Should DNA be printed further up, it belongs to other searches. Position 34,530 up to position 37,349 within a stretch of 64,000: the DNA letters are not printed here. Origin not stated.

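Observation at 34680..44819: T4SS-like cluster: five tandem VirB2/TrbC-family pilin paralogs, a SpoIID/LytB cell-wall remodelling protein, membrane proteins and a VirD4/VirB4-family ATPase, with smpB embedded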

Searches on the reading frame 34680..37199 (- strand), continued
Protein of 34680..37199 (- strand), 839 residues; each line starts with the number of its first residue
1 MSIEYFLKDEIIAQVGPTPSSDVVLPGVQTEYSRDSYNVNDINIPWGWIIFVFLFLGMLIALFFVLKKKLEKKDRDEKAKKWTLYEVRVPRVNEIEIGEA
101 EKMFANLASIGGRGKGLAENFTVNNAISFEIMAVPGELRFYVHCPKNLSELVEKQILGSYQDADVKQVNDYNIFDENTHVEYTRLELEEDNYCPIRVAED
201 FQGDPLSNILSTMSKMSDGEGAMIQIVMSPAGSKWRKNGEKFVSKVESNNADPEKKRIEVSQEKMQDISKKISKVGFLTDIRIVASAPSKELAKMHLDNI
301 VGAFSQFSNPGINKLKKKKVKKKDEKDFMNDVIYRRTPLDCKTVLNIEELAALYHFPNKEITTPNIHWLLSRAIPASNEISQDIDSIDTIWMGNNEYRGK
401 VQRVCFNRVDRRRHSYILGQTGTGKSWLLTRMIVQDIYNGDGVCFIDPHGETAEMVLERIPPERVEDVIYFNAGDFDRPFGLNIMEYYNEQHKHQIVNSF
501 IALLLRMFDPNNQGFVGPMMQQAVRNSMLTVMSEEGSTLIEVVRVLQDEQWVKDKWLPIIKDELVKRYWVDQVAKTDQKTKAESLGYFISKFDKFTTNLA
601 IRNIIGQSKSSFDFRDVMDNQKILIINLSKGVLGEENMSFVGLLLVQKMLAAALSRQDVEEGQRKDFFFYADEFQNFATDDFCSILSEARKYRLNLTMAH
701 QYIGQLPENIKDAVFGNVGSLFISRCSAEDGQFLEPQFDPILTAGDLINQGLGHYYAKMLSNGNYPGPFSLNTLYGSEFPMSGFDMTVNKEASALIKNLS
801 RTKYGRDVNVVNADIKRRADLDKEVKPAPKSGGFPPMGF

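Call 26: find_related_loci(query=A1, collection=genome_contigs, flank=10000)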
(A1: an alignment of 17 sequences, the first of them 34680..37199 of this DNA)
Query A1 (839 aa) in genome_contigs; peptide patterns used: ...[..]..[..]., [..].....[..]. (x = any residue, [..] = any of these).
386 stretches matched a pattern; 136 encode a relative of the query (tblastn E <= 1e-3); the best 80 are kept; 80 distinct loci.
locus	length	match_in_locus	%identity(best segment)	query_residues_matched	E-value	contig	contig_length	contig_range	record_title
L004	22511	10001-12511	92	1-837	0e+0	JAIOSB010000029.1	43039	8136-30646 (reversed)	MAG: bacterium isolate SMBSF33 bin_103_k127_1219834, whole genome shotgun sequence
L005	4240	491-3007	81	1-839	0e+0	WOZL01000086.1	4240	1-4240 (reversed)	MAG: Candidatus Dojkabacteria bacterium isolate WOFB23 NODE_9647_length_4240_cov_7.000956, whole genome shotgun sequence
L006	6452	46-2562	80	1-839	0e+0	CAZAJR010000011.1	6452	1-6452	MAG TPA_asm: uncultured Candidatus Saccharibacteria bacterium isolate SRP067234_co1_14 genome assembly, contig: k99_4695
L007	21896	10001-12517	79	1-839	0e+0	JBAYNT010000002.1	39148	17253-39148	MAG: Candidatus Dojkabacteria bacterium isolate SO_2016_LW1_71 scaffold00796_LW64-88_2016, whole genome shotgun sequence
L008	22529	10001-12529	73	2-839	0e+0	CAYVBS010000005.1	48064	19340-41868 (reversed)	MAG TPA_asm: uncultured Candidatus Saccharibacteria bacterium isolate SRP144015_co1_116 genome assembly, contig: NODE_38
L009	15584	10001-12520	73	7-839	0e+0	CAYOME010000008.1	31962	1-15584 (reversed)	MAG TPA_asm: uncultured Candidatus Saccharibacteria bacterium isolate SRP294416_co1_589 genome assembly, contig: NODE_24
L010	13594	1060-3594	72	2-839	0e+0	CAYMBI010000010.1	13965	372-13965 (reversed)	MAG TPA_asm: uncultured Candidatus Saccharibacteria bacterium isolate SRP093185_co1_143 genome assembly, contig: NODE_30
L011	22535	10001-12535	72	2-839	0e+0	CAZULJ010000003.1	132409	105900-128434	MAG TPA_asm: uncultured Candidatus Saccharibacteria bacterium isolate binchicken_co27_145 genome assembly, contig: NODE_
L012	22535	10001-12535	71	2-839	0e+0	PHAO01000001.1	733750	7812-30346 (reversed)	MAG: Candidatus Dojkabacteria bacterium HGW-Dojkabacteria-1 bjp_ig2158_scaffold_0, whole genome shotgun sequence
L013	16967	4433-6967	72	2-839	0e+0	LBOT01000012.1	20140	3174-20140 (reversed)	MAG: candidate division WS6 bacterium GW2011_GWE2_33_157 UR32_C0012, whole genome shotgun sequence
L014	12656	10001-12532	71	2-839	0e+0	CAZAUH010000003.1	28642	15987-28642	MAG TPA_asm: uncultured Candidatus Saccharibacteria bacterium isolate SRP192927_co7_229 genome assembly, contig: NODE_26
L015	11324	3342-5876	72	2-839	0e+0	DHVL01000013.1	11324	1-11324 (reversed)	MAG TPA_asm: Candidatus Dojkabacteria bacterium UBA5209 UBA5209_contig_23477, whole genome shotgun sequence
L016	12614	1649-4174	71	2-839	0e+0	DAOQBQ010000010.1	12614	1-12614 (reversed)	MAG TPA_asm: Candidatus Dojkabacteria bacterium isolate AMR_MDS_1232 NODE_4111_length_12614_cov_5.751095, whole genome s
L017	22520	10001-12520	70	5-838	0e+0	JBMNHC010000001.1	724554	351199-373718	MAG: Candidatus Dojkabacteria bacterium isolate SBF912LR0FQ0005 contig_58766, whole genome shotgun sequence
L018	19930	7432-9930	69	13-839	0e+0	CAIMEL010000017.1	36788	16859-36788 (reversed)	uncultured bacterium isolate LaPlata_bin-3090 genome assembly, contig: bin-3090:17/25, whole genome shotgun sequence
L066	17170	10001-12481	60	7-837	0e+0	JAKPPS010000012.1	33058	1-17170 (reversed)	MAG: bacterium isolate JPNA_maxbin.143 k141_986068, whole genome shotgun sequence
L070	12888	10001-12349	60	41-821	0e+0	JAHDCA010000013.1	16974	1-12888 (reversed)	MAG: Candidatus Dojkabacteria bacterium isolate MAG-123 RZ_9604, whole genome shotgun sequence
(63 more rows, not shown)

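Call 27: search_solved_structures(query=A1, max_evalue=1)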
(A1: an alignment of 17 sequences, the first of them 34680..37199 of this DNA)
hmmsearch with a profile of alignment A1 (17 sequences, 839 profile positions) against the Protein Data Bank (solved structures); distinct sequences matched with E-value up to 1: 7.
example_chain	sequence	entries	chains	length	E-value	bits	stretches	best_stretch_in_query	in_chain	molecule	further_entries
6sz9_A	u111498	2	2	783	5.4e-06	27.8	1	398-453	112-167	IcmO (DotL)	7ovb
1gl6_A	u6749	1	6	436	0.0041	18.3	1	404-452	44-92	ATPASE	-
1e9r_A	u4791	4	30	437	0.0041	18.3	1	404-452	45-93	CONJUGAL TRANSFER PROTEIN TRWB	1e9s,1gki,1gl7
8wiv_A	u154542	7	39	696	0.15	13.1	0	412-453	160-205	Helicase HerA central domain-containing protein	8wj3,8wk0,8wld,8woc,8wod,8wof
9x1l_A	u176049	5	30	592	0.56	11.2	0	408-456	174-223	DNA helicase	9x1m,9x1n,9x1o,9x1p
2kjq_A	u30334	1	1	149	0.89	10.5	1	404-448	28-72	DnaA-related protein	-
1raq_A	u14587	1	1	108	0.96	10.4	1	80-148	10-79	REP A2 ISO-1-CYTOCHROME C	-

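Call 39: search_protein_representatives(protein=window:34680-37199:-)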
Query: 839 residues. Proteins with E-value up to 0.001 (for the whole library): 20019; up to 1e-10: 12493; up to 1e-30: 4626. The best 150 are listed.
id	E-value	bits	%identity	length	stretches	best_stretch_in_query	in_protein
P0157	8.7e-222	755.0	48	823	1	36-837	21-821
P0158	2.0e-211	720.7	47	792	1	51-820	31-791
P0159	1.8e-192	658.0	47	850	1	74-820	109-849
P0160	1.4e-187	641.8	44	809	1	47-830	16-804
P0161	3.0e-174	597.7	42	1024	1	50-832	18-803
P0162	4.6e-174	597.1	42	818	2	224-821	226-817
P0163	1.9e-164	565.3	41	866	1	56-822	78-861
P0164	3.8e-158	544.5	42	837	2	218-819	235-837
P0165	5.1e-158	544.0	42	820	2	256-820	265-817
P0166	1.1e-155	536.4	42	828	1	52-836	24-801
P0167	1.1e-153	529.8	41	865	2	251-831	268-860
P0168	1.9e-153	528.9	39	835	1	54-836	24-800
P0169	1.3e-152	526.2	36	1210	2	406-822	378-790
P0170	4.9e-151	521.0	42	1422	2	254-819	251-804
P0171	8.7e-151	520.1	41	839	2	236-829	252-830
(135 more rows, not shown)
